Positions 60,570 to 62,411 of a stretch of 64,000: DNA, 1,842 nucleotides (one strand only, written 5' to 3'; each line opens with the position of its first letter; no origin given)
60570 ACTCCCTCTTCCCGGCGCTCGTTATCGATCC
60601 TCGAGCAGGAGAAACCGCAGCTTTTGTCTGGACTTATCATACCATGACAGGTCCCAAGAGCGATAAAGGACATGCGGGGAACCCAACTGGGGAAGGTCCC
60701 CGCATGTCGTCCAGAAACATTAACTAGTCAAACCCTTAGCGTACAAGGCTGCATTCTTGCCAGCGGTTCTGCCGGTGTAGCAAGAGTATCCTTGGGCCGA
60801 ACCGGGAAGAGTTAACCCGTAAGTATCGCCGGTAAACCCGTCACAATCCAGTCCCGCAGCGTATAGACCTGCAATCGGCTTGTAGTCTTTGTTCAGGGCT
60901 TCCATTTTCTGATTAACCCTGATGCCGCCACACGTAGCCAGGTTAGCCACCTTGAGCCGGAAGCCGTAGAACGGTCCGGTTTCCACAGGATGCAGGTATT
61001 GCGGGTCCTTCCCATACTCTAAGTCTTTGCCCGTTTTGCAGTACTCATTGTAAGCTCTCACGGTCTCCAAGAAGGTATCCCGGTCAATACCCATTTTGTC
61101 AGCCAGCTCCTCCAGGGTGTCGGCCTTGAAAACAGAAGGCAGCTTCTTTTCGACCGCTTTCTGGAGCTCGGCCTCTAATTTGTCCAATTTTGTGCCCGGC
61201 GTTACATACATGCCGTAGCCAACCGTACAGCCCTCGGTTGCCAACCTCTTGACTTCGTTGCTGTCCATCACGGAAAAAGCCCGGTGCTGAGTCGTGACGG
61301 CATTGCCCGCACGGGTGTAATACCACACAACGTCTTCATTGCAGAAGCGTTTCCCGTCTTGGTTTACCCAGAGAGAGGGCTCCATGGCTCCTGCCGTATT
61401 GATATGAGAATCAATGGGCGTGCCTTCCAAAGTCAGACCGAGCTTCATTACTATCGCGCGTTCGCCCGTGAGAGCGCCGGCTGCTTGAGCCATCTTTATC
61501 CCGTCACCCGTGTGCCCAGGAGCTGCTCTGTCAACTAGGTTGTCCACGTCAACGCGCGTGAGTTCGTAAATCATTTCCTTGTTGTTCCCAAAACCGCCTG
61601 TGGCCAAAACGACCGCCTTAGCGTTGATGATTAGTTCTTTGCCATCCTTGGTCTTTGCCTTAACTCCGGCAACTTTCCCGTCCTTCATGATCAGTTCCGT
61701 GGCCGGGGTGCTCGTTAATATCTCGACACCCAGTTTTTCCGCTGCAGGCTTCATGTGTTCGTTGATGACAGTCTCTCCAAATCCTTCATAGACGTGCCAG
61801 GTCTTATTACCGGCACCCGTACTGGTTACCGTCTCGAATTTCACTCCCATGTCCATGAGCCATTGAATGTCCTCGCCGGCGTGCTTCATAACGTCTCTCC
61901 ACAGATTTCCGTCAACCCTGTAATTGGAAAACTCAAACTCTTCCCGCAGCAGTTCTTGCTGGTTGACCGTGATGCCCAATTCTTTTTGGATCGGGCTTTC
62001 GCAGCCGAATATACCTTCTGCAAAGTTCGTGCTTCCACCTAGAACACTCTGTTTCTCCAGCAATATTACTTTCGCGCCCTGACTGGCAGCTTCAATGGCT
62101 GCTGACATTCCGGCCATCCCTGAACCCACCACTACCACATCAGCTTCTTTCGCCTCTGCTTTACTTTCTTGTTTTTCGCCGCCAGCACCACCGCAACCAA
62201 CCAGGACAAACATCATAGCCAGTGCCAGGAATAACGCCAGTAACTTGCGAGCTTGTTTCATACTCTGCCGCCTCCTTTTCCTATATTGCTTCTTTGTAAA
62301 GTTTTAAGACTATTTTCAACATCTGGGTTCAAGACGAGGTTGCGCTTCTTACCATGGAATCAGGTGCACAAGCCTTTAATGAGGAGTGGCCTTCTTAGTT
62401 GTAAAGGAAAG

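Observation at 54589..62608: Nine-gene operon: Sec-lipoprotein flavin reductase + orphan ECF module + membrane multihaem cytochrome + ResB/CcsA, a candidate extracytoplasmic respiratory reductase system for an unknown substrate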

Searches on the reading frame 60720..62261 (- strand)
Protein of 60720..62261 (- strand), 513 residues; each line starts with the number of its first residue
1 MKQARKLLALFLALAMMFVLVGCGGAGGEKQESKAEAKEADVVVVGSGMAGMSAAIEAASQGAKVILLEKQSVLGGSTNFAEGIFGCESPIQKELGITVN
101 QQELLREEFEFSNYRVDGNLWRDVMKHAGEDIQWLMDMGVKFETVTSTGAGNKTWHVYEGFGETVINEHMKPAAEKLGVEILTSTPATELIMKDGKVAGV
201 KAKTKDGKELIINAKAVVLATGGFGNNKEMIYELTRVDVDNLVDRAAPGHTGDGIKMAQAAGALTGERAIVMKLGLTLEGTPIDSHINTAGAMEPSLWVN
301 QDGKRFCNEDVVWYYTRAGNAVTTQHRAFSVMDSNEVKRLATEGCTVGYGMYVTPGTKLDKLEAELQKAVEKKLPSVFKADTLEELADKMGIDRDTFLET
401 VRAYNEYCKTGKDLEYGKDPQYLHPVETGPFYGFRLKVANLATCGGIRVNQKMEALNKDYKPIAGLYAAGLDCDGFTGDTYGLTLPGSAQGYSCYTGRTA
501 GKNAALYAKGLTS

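Call 3: search_protein_families(library=pfam, proteins=[window:60720-62261:-], max_evalue=0.01)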
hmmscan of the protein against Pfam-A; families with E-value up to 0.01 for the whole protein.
window:60720-62261:- (513 aa): 15 families
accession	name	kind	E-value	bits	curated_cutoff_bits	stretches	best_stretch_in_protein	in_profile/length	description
PF00890.30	FAD_binding_2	-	6e-56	190.8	20.4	1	41-476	1-403/414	FAD binding domain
PF01266.30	DAO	-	3.5e-18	66.7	27.9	2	41-137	1-87/353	FAD dependent oxidoreductase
PF12831.13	FAD_oxidored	-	1.7e-17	64.2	27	1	41-222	1-145/416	FAD dependent oxidoreductase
PF03486.20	HI0933_like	-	6.9e-13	49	50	2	41-75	2-36/244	HI0933-like protein Rossmann domain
PF07992.20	Pyr_redox_2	-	1.1e-12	48.4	26.1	1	41-224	2-110/291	Pyridine nucleotide-disulphide oxidoreductase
PF01134.28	GIDA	-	1.4e-08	34.7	22.1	1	41-233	1-160/391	Glucose inhibited division protein A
PF13450.12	NAD_binding_8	-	2e-08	34.8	21.9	1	44-78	1-35/68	NAD(P)-binding Rossmann-like domain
PF01946.23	Thi4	-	9.4e-07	28.7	26.2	1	36-78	14-57/235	Thi4 family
PF01494.25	FAD_binding_3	-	3.3e-06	27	22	1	39-72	1-34/349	FAD binding domain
PF00732.25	GMC_oxred_N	-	5.7e-06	26.7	23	1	167-224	131-191/218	GMC oxidoreductase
PF01593.30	Amino_oxidase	-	3e-05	23.9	19.8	0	49-76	1-28/443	Flavin containing amine oxidoreductase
PF00070.33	Pyr_redox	-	8.3e-05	23.5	22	0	42-74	2-34/82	Pyridine nucleotide-disulphide oxidoreductase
PF13738.12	Pyr_redox_3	-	9.7e-05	22.2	30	0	36-73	161-198/305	Pyridine nucleotide-disulphide oxidoreductase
PF01262.27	AlaDh_PNT_C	-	0.00018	21.5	23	1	37-71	26-60/214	Alanine dehydrogenase/PNT, C-terminal domain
PF25051.1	WHD_MCM8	-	0.0033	17.9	26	1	361-407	19-65/80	MCM8 winged helix domain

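Call 6: search_protein_families(library=ncbifam, proteins=[window:60720-62261:-], max_evalue=0.001)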
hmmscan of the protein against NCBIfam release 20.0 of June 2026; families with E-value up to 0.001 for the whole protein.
window:60720-62261:- (513 aa): 122 families (the best 25 are shown)
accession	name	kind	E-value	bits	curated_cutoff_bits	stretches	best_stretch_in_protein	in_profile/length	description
NF053717.1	VnlPnlRedVprA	equivalog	3.9e-151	504.2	600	1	37-505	4-479/481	vinyl phenol reductase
TIGR01813.1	flavo_cyto_c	subfamily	4.8e-66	223.3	285.45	1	41-500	1-442/444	flavocytochrome c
NF005064.0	PRK06481.1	equivalog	1.5e-62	212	542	1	37-509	59-504/506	flavocytochrome c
NF006130.0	PRK08274.1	equivalog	5.1e-60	203.6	369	1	37-508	3-462/467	FAD-dependent tricarballylate dehydrogenase TcuA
NF009478.0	PRK12844.1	equivalog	1.7e-56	191.7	789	2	160-505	207-549/559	3-ketosteroid-delta-1-dehydrogenase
NF005511.0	PRK07121.1-4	equivalog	3.5e-53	180.9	466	2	205-509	258-544/553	FAD-binding protein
NF005510.0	PRK07121.1-3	subfamily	6.3e-52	176.9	481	3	159-339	174-346/492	FAD-binding protein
NF004789.0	PRK06134.1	subfamily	6e-51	173.7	747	2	171-481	224-546/581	FAD-dependent oxidoreductase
NF009477.0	PRK12843.1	equivalog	1.6e-44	152.4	758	2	175-482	232-548/578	FAD-dependent oxidoreductase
NF005508.0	PRK07121.1-1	equivalog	1.4e-43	149.2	537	3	374-508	357-494/497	FAD-binding protein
NF005512.0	PRK07121.1-5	subfamily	1.9e-43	148.7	812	2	172-505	190-487/489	FAD-binding protein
NF005509.0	PRK07121.1-2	subfamily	1.9e-42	145.6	630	2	179-506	218-523/527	FAD-binding protein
NF009473.0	PRK12835.1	subfamily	3.2e-42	144.8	837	2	169-482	218-546/585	FAD-binding protein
NF005882.1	PRK07843.1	equivalog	9e-41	139.9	788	2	161-482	200-527/547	3-oxosteroid 1-dehydrogenase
NF009476.0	PRK12839.1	equivalog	3.4e-38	131.2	940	3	378-498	425-562/572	FAD-dependent oxidoreductase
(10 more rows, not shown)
